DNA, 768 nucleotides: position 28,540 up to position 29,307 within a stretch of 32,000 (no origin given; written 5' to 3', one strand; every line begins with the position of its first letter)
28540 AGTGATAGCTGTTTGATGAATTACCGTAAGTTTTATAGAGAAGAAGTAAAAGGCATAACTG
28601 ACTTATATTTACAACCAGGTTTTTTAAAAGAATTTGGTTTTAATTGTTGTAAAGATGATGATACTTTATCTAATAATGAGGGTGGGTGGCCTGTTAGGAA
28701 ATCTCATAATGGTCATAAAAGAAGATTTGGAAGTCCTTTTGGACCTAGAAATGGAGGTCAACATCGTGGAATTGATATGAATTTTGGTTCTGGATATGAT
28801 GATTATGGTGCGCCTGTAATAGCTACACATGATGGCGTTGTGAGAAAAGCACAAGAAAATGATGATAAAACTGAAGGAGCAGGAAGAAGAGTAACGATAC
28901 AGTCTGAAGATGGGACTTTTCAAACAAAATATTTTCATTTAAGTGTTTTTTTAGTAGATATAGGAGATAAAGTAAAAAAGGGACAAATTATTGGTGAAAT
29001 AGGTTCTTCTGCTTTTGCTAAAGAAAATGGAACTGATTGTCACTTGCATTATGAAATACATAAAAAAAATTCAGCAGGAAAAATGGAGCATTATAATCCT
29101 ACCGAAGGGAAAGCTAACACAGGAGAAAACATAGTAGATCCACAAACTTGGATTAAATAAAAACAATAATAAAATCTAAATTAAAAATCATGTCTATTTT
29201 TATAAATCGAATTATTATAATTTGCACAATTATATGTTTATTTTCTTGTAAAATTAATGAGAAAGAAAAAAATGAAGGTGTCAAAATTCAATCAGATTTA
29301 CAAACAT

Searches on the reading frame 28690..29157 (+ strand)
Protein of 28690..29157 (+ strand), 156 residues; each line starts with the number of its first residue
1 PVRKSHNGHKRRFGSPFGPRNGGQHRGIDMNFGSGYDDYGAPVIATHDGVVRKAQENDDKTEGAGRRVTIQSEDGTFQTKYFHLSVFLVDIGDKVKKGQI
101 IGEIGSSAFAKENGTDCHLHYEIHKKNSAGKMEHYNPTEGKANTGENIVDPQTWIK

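Call 72: search_solved_structures(query=window:28690-29157:+, max_evalue=0.00001, show_alignments=1)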
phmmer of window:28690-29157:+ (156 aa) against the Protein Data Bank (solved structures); distinct sequences matched with E-value up to 0.00001: 20.
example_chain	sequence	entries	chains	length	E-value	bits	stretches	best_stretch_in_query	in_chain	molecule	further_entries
6smk_A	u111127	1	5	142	7.3e-11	46.1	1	12-141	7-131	Peptidase_M23 domain-containing protein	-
9gy1_A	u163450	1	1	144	1.2e-10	45.4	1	11-124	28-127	Peptidase, M23 family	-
4qp5_A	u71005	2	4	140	1.5e-10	45.1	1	7-122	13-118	Lysostaphin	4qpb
5nmy_A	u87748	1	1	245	6.1e-10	43.1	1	7-123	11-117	Lysostaphin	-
4lxc_A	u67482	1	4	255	6.7e-10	43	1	7-123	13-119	Lysostaphin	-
6rk4_A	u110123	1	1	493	1.9e-09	41.5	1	7-122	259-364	Lysostaphin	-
9m7n_A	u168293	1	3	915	4.4e-08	37.1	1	15-123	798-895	Gp16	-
8s3m_A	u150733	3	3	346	7.3e-08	36.4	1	25-132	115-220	Lytic endopeptidase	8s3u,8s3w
3uz0_B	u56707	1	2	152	2.6e-07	34.6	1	26-127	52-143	Stage II sporulation protein Q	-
6ue4_A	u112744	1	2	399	3.7e-07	34.1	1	32-124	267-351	ShyA endopeptidase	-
6u2a_A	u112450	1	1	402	3.8e-07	34.1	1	32-124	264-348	ShyA endopeptidase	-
3tuf_B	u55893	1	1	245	1.4e-06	32.2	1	26-129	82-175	Stage II sporulation protein Q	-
5kqb_A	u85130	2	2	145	1.5e-06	32.1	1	22-127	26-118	Peptidase M23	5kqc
6jmx_A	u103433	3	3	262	2e-06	31.7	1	23-122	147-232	Peptidase M23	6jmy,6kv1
6jn1_A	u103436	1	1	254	5.2e-06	30.4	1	23-108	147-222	Peptidase M23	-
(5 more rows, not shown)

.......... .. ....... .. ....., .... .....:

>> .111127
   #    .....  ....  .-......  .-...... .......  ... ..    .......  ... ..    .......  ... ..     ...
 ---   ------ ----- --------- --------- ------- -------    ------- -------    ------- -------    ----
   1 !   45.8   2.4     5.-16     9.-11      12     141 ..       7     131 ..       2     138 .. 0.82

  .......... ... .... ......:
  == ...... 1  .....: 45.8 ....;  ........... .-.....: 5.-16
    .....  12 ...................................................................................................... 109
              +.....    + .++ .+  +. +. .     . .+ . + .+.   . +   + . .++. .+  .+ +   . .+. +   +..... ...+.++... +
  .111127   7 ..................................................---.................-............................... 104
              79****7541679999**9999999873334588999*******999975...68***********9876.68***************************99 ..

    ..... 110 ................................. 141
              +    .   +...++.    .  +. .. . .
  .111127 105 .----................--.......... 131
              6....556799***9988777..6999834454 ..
